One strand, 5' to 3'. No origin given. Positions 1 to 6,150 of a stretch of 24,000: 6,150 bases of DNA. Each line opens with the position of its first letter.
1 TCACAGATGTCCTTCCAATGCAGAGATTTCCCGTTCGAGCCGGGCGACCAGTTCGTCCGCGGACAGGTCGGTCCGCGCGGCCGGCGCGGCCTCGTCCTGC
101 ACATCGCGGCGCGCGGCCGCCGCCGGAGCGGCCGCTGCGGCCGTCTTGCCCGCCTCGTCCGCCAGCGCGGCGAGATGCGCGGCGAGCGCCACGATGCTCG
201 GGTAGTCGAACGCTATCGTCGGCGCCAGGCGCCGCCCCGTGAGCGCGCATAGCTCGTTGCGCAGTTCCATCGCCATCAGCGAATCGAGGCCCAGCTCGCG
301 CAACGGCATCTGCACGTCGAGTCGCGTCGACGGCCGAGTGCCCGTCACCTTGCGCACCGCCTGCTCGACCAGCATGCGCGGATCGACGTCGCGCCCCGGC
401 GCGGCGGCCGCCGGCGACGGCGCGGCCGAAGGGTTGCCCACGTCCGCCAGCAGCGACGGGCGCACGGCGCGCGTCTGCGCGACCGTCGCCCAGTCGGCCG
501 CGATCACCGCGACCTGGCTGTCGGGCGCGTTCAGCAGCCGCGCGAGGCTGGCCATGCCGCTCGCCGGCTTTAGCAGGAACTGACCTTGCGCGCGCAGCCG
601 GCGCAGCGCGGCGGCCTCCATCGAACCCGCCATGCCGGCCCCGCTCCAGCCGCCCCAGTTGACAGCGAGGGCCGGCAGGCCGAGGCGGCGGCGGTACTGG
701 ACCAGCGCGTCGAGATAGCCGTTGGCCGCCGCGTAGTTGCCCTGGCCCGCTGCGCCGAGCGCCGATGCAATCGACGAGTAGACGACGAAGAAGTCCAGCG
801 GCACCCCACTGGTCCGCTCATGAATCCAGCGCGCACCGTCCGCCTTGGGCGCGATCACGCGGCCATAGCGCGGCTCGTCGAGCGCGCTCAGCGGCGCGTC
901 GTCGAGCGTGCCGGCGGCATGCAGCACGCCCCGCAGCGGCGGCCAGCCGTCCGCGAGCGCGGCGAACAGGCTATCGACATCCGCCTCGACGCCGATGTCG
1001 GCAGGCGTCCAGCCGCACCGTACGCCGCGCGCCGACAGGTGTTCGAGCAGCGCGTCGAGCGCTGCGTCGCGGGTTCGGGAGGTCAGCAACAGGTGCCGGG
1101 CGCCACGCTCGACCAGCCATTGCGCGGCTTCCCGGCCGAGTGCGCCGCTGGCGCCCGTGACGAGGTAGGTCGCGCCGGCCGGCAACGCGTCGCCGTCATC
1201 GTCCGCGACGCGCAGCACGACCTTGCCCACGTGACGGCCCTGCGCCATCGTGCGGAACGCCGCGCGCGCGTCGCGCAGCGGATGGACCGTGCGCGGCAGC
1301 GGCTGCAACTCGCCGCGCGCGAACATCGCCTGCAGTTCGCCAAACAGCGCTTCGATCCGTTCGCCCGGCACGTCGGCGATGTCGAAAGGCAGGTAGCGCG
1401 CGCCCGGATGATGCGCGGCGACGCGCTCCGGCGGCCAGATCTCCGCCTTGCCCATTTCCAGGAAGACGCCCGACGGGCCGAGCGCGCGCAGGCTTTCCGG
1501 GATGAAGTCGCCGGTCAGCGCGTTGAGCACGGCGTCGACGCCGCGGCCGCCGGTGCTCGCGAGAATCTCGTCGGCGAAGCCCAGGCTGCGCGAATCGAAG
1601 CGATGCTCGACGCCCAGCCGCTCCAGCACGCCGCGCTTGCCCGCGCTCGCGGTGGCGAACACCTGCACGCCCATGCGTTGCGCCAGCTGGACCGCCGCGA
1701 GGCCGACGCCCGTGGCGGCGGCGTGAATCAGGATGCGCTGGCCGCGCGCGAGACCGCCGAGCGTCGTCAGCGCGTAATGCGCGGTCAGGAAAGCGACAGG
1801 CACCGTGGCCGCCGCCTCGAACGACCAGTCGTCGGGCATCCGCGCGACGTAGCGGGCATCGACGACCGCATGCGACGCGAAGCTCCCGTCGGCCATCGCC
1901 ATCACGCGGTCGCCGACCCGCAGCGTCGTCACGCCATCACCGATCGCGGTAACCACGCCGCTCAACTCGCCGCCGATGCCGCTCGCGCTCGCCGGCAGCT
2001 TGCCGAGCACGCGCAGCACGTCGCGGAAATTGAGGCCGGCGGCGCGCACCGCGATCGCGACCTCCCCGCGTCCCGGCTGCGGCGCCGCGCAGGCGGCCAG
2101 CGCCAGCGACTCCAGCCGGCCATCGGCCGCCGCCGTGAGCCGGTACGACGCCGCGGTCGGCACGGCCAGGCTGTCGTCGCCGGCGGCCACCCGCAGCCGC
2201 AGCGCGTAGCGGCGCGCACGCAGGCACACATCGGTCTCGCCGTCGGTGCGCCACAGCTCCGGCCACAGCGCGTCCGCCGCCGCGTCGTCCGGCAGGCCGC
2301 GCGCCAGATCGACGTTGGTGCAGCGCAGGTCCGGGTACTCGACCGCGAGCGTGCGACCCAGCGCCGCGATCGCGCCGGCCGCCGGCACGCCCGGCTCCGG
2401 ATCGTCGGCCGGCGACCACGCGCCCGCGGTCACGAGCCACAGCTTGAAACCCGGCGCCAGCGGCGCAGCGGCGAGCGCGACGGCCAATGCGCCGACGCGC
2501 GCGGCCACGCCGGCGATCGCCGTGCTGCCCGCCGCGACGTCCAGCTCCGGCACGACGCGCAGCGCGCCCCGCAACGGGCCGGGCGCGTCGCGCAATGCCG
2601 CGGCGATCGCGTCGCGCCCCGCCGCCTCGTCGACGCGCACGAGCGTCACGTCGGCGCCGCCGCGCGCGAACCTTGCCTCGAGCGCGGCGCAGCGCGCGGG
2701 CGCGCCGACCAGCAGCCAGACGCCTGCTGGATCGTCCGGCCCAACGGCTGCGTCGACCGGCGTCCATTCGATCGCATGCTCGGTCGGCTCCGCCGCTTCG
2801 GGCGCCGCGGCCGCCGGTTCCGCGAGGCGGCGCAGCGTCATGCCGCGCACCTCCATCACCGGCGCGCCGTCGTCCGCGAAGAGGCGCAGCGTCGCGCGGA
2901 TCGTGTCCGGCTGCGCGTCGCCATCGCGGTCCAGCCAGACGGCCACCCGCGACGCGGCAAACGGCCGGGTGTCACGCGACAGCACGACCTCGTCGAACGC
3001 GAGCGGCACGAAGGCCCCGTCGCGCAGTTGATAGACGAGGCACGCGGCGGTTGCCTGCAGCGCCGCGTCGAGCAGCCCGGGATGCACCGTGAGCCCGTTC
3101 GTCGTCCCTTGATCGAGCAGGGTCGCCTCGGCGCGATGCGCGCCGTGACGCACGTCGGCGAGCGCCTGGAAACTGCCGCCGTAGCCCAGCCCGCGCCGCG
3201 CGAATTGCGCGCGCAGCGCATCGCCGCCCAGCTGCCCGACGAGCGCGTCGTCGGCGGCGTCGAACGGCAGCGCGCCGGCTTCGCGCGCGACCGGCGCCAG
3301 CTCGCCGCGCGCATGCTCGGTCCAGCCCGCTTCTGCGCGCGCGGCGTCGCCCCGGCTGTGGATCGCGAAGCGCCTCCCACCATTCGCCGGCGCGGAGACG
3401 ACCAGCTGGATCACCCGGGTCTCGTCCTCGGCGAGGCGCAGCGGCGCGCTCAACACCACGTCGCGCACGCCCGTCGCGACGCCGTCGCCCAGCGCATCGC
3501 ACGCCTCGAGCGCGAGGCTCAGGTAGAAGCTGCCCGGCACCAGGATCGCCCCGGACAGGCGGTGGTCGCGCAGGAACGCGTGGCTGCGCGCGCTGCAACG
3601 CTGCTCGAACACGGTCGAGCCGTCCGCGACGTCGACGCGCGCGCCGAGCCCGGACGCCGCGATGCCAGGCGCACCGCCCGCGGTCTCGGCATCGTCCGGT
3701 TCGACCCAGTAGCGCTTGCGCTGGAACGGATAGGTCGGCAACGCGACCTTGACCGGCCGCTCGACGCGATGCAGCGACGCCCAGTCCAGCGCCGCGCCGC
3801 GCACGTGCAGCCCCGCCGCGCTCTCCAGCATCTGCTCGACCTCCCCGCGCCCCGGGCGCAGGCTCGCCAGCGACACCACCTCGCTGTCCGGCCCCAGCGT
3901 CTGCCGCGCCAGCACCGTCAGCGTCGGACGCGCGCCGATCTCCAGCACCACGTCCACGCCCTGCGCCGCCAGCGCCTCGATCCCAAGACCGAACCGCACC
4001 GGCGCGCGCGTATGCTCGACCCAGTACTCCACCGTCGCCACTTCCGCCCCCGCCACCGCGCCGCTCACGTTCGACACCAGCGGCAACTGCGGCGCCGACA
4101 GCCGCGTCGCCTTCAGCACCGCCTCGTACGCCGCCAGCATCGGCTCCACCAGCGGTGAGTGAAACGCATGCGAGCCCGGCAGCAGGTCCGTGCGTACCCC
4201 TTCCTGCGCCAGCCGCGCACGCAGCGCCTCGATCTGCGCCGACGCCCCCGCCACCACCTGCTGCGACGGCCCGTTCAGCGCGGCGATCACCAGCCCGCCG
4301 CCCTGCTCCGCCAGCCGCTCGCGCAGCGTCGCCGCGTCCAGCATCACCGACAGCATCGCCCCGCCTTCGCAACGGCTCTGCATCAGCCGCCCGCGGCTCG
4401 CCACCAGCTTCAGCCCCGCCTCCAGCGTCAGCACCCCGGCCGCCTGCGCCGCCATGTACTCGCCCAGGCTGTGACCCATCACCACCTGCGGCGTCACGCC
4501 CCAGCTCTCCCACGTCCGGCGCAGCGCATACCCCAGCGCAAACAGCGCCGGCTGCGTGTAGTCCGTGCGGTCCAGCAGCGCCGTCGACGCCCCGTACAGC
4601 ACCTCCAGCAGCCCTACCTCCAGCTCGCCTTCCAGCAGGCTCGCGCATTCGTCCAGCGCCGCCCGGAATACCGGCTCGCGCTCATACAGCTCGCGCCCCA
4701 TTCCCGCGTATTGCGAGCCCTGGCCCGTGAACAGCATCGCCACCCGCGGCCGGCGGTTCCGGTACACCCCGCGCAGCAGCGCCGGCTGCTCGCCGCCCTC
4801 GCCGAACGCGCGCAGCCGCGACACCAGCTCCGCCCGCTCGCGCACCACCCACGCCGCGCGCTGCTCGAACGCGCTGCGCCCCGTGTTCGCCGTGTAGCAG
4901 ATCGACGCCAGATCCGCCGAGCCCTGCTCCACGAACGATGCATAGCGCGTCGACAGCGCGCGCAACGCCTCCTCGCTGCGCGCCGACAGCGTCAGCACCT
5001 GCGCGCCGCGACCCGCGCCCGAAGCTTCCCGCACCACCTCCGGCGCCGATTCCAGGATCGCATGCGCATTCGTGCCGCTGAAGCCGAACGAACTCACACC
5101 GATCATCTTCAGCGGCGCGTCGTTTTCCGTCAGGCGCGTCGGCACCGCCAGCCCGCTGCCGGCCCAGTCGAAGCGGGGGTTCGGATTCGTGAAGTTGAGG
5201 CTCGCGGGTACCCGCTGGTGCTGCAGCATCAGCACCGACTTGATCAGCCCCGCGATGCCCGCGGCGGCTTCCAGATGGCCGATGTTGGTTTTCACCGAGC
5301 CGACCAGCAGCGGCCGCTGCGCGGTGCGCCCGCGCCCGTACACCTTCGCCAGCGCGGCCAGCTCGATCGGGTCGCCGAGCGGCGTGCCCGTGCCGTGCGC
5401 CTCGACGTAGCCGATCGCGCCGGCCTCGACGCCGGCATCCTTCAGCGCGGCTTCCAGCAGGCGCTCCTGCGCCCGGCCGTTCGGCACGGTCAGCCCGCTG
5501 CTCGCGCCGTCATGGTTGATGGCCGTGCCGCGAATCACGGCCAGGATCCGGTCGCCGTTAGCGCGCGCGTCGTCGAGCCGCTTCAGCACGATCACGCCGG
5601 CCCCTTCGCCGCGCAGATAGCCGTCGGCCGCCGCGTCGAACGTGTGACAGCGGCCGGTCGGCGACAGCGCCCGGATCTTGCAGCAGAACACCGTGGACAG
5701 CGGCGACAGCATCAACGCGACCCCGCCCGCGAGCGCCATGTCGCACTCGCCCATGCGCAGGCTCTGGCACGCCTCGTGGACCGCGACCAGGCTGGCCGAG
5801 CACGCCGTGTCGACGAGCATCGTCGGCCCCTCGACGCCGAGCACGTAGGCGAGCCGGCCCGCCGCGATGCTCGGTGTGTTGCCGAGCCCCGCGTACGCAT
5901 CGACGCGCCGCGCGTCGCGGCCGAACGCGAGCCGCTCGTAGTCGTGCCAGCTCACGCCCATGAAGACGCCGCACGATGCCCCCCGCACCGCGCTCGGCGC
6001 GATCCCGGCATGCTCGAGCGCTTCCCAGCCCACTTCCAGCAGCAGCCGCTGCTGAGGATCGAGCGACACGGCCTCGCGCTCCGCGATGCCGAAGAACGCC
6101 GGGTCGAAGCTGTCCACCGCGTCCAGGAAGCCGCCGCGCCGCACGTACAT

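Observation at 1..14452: Orphan two-megasynthase assembly line predicting a short omega-amino (or ureido) alkenoyl thioester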

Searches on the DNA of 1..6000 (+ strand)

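Call 12: search_dna_similar(query=window:1-6000:+, collection=plasmids, mode=near, max_rows=15)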
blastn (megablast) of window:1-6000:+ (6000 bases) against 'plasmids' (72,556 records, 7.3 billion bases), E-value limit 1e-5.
Records with a match: 63; places in all: 81; records where one place covers at least 80% of the query: 37.
Best place of each record, by identity: 95-99% 1; 90-95% 36; 80-90% 9; 60-80% 17.
By first word of the organism name: Burkholderia 44; Streptomyces 16; Sandaracinus 2; Ralstonia 1.
By predicted mobility (MOB-suite, as given by PLSDB): non-mobilizable 43; mobilizable 10; conjugative 10.
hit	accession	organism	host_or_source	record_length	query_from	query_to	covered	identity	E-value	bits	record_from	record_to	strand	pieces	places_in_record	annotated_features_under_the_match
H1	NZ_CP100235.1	Burkholderia glumae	cell culture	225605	3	6000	100%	90.5%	0e+0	9755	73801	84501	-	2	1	type I polyketide synthase | polyketide synthase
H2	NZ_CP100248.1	Burkholderia glumae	cell culture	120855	3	6000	100%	90.5%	0e+0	9755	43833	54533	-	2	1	type I polyketide synthase (x2)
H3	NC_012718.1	Burkholderia glumae BGR1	-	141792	3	6000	100%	90.5%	0e+0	9749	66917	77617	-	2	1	type I polyketide synthase (x2)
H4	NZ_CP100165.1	Burkholderia glumae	cell culture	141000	3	6000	100%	90.5%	0e+0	9749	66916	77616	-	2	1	type I polyketide synthase (x2)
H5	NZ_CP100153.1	Burkholderia glumae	cell culture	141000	3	6000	100%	90.5%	0e+0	9749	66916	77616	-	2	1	type I polyketide synthase (x2)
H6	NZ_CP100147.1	Burkholderia glumae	cell culture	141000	3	6000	100%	90.5%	0e+0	9749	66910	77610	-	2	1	type I polyketide synthase (x2)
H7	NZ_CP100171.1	Burkholderia glumae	cell culture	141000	3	6000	100%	90.5%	0e+0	9749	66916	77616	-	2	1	type I polyketide synthase (x2)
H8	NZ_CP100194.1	Burkholderia glumae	cell culture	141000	3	6000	100%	90.5%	0e+0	9749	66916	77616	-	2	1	type I polyketide synthase (x2)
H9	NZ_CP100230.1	Burkholderia glumae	cell culture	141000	3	6000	100%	90.5%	0e+0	9749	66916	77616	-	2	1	type I polyketide synthase (x2)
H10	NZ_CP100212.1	Burkholderia glumae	cell culture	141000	3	6000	100%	90.5%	0e+0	9749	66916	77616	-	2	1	type I polyketide synthase (x2)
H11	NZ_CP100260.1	Burkholderia glumae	cell culture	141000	3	6000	100%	90.5%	0e+0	9749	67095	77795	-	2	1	type I polyketide synthase (x2)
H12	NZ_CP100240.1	Burkholderia glumae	cell culture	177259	3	6000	100%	90.5%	0e+0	9749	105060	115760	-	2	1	type I polyketide synthase | polyketide synthase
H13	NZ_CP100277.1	Burkholderia glumae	cell culture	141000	3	6000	100%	90.5%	0e+0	9749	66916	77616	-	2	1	type I polyketide synthase (x2)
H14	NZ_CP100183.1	Burkholderia glumae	cell culture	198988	3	6000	100%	90.5%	0e+0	9749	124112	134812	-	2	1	type I polyketide synthase (x2)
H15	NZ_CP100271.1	Burkholderia glumae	cell culture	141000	3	6000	100%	90.5%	0e+0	9749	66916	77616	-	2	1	type I polyketide synthase (x2)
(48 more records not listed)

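Call 13: get_annotated_region(hit=H3, flank=18000)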
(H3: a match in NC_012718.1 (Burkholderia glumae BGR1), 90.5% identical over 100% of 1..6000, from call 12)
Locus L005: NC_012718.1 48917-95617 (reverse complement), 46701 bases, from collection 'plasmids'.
description: Burkholderia glumae BGR1 plasmid bglu_2p, complete sequence
organism: Burkholderia glumae BGR1 (NCBI taxid 626418)
taxonomy: Bacteria; Pseudomonadota; Betaproteobacteria; Burkholderiales; Burkholderiaceae; Burkholderia; Burkholderia glumae; Burkholderia glumae BGR1
host: -; source: -; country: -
typing (MOB-suite, as given by PLSDB): non-mobilizable; replicon rep_cluster_439
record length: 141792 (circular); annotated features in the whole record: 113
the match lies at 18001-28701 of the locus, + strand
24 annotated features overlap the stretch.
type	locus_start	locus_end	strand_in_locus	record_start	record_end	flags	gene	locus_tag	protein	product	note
CDS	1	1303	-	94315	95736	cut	-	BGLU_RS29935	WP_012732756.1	coniferyl aldehyde dehydrogenase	GO:0006081 - cellular aldehyde metabolic process [Evidence IEA]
CDS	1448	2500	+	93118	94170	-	-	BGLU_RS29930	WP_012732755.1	AraC family transcriptional regulator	-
CDS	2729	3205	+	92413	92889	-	-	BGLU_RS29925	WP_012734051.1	transposase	GO:0006313 - DNA transposition [Evidence IEA]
CDS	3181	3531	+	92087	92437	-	tnpB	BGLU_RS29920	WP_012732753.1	IS66 family insertion sequence element accessory protein TnpB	-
CDS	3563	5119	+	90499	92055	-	-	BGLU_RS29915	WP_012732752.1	IS66 family transposase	-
CDS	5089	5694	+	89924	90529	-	-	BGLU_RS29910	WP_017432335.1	hypothetical protein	-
CDS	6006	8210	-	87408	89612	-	scpA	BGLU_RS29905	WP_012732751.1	methylmalonyl-CoA mutase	-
CDS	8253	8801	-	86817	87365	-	-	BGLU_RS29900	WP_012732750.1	VOC family protein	-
CDS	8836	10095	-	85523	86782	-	-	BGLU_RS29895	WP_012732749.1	MFS transporter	GO:0055085 - transmembrane transport [Evidence IEA]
CDS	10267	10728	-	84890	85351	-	-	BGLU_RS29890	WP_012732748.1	avidin/streptavidin family protein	-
CDS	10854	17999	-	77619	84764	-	-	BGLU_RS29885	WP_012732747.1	type I polyketide synthase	-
CDS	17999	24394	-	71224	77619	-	-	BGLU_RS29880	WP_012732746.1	type I polyketide synthase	-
CDS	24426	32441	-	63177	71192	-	-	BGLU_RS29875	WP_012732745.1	type I polyketide synthase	-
CDS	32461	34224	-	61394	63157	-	-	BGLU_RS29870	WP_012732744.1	carbamoyltransferase C-terminal domain-containing protein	-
CDS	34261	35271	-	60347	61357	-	bioB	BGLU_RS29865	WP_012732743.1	biotin synthase BioB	GO:0009102 - biotin biosynthetic process [Evidence IEA]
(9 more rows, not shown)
